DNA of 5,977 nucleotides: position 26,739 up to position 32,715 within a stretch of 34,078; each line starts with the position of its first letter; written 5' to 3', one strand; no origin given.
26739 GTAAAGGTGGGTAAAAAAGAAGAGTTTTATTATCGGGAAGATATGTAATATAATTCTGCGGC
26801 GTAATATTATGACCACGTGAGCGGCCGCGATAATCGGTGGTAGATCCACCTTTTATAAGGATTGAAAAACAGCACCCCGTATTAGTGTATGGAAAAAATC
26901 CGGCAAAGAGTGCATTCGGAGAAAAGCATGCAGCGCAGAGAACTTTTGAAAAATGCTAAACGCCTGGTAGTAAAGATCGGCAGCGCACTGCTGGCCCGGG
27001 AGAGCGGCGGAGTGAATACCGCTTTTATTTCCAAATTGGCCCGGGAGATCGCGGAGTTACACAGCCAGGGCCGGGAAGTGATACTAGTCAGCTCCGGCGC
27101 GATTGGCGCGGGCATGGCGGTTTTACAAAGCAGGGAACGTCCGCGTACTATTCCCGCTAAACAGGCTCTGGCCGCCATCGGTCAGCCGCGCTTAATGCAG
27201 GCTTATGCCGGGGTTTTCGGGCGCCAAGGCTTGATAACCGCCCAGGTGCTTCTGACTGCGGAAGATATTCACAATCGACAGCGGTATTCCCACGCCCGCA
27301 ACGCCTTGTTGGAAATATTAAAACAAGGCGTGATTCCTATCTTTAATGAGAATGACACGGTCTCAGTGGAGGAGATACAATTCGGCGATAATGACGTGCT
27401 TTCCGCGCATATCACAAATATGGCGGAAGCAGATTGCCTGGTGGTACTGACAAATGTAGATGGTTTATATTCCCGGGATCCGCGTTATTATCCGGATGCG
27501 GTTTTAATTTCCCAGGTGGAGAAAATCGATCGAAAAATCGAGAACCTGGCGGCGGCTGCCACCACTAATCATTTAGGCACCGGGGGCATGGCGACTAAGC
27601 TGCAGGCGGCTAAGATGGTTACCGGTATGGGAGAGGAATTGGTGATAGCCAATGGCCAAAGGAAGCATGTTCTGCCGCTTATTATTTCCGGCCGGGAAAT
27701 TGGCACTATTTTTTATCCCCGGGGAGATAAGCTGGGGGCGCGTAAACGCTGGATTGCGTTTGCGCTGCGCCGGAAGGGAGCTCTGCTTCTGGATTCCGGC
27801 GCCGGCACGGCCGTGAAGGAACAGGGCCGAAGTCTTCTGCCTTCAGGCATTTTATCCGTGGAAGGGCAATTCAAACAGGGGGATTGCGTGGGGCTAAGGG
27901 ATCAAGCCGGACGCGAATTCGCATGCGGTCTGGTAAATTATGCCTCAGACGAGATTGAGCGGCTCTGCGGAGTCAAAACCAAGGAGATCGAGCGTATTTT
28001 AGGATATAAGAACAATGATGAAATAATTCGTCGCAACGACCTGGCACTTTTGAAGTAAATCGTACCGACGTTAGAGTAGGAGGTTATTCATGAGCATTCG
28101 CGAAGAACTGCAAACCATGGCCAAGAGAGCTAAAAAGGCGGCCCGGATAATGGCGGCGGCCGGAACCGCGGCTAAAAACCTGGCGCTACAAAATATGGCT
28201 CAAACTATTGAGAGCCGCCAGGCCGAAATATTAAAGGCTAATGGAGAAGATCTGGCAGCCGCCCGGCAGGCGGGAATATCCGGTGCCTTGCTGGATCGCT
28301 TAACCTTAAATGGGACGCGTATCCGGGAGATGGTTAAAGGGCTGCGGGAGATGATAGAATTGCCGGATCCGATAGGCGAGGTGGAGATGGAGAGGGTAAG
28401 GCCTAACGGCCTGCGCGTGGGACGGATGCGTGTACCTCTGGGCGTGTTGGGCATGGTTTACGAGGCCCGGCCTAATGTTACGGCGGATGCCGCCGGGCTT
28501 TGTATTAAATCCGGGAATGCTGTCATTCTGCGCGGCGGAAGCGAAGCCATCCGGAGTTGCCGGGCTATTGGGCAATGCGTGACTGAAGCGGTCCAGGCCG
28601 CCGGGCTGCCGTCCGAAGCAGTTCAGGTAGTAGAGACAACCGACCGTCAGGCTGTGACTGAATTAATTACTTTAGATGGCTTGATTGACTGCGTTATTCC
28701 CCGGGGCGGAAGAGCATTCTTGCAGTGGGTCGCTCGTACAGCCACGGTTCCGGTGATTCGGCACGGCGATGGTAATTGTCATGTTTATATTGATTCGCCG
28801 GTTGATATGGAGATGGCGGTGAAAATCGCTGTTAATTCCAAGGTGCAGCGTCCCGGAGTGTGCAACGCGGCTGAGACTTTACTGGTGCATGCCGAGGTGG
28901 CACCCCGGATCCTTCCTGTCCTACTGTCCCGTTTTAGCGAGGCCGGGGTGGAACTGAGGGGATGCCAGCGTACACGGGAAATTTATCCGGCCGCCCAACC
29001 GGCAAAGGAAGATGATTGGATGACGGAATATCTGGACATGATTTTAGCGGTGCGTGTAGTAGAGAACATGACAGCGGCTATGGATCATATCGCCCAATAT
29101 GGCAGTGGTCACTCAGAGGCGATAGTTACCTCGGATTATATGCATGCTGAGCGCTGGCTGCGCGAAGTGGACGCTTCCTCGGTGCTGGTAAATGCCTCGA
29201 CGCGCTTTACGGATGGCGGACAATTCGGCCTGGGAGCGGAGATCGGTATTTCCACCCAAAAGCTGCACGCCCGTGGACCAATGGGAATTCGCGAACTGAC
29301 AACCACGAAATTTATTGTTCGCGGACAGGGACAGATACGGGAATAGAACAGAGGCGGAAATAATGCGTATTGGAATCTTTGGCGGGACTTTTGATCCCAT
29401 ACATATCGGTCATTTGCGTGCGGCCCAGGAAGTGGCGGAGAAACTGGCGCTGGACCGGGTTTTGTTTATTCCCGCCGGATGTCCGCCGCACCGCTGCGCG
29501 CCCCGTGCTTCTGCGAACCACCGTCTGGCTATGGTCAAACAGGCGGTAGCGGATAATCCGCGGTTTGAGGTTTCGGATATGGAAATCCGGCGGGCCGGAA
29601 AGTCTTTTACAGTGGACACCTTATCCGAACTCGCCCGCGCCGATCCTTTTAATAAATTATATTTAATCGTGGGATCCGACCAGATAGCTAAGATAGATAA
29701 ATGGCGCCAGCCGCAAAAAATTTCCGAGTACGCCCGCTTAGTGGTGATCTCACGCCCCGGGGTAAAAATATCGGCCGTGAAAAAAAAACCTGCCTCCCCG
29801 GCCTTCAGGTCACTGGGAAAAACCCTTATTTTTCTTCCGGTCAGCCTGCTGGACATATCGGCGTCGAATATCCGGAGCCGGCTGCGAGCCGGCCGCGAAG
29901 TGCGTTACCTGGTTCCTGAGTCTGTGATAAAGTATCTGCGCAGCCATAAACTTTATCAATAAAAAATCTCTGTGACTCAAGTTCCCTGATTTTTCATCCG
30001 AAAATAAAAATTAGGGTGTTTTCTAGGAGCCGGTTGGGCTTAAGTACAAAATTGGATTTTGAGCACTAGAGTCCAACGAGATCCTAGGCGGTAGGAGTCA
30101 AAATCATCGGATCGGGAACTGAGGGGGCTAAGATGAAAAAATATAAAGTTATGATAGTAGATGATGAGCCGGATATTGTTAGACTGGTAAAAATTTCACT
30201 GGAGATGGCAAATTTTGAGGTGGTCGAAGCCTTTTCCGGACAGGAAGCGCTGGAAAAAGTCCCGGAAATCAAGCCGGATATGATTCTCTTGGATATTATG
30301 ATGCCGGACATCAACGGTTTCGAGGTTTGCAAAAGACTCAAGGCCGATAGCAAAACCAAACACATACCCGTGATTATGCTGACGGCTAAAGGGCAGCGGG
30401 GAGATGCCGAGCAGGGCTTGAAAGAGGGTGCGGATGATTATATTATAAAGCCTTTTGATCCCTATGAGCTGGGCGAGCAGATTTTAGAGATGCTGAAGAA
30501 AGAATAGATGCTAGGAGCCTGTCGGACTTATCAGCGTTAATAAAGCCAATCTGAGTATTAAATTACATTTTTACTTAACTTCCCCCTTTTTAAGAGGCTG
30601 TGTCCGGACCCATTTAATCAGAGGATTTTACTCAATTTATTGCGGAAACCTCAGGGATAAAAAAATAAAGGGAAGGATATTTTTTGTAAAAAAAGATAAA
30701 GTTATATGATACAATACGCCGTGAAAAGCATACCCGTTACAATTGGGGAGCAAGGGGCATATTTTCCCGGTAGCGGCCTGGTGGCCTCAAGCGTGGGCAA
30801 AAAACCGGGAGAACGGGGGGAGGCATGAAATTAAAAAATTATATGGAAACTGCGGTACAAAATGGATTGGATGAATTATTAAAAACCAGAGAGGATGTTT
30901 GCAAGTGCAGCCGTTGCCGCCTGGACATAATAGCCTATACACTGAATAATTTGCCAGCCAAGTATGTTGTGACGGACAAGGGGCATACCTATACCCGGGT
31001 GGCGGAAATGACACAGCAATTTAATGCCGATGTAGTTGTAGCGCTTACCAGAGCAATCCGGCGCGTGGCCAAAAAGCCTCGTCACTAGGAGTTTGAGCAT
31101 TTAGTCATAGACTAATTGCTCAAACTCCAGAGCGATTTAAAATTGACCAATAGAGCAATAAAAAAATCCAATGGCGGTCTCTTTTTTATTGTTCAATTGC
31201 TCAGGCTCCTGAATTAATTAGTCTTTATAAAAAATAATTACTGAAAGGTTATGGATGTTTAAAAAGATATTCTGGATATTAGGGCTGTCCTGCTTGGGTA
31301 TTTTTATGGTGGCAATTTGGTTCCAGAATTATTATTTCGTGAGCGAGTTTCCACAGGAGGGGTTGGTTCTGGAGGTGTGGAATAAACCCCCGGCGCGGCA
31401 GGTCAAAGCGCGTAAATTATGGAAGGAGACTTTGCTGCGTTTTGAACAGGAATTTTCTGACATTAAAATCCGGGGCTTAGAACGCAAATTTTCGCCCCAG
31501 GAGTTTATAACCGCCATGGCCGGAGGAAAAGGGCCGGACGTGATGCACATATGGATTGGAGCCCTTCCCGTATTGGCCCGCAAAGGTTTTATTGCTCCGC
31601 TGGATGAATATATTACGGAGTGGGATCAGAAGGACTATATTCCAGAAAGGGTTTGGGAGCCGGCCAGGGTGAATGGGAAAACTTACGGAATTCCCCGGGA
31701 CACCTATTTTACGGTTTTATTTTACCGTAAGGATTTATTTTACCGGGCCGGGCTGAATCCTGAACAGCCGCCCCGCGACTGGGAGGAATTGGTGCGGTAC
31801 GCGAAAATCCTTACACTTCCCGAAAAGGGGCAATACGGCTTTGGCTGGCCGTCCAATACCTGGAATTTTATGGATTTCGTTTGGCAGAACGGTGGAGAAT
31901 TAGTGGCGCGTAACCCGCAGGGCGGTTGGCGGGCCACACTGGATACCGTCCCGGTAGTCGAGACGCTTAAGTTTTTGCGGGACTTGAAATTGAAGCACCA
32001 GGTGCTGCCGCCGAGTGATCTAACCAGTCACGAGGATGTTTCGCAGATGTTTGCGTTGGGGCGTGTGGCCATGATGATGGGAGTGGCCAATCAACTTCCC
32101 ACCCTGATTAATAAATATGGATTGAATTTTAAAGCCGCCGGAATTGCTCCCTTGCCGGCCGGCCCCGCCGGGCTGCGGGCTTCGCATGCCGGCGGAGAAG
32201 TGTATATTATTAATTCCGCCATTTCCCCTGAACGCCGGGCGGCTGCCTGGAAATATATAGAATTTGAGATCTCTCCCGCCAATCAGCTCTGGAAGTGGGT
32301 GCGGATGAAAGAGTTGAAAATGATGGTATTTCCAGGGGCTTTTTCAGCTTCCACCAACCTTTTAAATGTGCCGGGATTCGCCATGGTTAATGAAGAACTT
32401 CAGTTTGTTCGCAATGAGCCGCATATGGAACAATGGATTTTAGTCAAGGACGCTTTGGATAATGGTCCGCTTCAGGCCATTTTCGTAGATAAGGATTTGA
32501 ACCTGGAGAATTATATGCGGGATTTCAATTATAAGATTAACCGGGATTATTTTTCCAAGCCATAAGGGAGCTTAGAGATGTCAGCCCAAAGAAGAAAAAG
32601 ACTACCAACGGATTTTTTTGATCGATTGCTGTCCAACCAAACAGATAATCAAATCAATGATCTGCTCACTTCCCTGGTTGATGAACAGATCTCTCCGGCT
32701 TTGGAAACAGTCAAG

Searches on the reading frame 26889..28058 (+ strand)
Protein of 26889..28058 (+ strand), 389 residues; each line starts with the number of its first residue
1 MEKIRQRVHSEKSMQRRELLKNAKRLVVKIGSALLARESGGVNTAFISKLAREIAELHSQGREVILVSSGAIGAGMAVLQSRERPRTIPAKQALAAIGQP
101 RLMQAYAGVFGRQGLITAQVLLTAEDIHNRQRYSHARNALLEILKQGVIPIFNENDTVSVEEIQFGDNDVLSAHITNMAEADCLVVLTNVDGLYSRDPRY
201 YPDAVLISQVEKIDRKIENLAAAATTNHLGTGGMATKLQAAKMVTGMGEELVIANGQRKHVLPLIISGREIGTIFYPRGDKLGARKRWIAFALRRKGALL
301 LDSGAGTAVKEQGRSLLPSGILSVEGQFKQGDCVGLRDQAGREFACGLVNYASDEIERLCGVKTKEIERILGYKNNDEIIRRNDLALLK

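Call 80: search_protein_families(library=pfam, proteins=[window:26889-28058:+], max_evalue=0.001)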
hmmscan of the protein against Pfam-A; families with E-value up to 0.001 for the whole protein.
window:26889-28058:+ (389 aa): 2 families
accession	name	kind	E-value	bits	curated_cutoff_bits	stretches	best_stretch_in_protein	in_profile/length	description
PF00696.33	AA_kinase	-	6.1e-46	157.5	24.9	1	24-255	1-234/234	Amino acid kinase family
PF01472.26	PUA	-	7.6e-20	71.1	24.8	1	298-371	2-74/74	PUA domain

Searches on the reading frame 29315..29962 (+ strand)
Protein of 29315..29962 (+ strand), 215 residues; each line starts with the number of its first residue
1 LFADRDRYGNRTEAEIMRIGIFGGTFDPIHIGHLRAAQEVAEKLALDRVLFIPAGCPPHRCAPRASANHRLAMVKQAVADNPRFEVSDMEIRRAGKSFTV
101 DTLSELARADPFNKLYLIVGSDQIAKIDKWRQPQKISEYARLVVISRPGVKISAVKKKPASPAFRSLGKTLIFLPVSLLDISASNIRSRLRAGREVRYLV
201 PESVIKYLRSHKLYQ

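Call 80: search_protein_families(library=pfam, proteins=[window:29315-29962:+], max_evalue=0.001)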
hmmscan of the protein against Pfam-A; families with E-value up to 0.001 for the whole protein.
window:29315-29962:+ (215 aa): 1 family
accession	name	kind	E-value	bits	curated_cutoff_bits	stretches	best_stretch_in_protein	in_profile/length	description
PF01467.32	CTP_transf_like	-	2e-25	90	21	1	21-189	1-133/133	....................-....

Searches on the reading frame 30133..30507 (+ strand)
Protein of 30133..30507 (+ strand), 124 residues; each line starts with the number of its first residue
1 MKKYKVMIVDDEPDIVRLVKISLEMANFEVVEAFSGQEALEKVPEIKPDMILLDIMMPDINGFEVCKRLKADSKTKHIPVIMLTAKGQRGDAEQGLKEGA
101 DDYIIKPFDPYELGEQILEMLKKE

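Call 80: search_protein_families(library=pfam, proteins=[window:30133-30507:+], max_evalue=0.001)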
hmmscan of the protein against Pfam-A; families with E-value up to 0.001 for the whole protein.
window:30133-30507:+ (124 aa): 1 family
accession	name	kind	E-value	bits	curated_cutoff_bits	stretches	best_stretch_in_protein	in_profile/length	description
PF00072.30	Response_reg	-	7.8e-33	113.4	30.2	1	6-116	1-109/111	Response regulator receiver domain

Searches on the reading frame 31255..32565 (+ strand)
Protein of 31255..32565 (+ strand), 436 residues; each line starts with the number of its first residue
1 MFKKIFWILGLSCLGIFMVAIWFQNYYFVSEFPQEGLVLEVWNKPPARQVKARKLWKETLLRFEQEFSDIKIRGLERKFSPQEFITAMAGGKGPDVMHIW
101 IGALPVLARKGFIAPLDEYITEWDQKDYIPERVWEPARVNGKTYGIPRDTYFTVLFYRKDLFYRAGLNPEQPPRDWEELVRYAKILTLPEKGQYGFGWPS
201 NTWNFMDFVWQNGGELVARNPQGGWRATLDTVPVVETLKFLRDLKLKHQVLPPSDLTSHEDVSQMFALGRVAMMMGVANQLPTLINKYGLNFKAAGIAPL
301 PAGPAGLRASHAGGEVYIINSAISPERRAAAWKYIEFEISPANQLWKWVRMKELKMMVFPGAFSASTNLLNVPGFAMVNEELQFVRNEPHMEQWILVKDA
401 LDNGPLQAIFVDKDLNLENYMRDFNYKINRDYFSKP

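Call 80: search_protein_families(library=pfam, proteins=[window:31255-32565:+], max_evalue=0.001)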
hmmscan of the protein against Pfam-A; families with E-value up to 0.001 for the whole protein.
window:31255-32565:+ (436 aa): 2 families
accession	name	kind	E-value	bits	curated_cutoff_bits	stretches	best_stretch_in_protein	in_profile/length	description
PF01547.30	SBP_bac_1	-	4.5e-34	119.3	26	1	57-344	15-306/307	Bacterial extracellular solute-binding protein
PF13416.11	SBP_bac_8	-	1.3e-28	101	27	1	63-345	6-250/279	Bacterial extracellular solute-binding protein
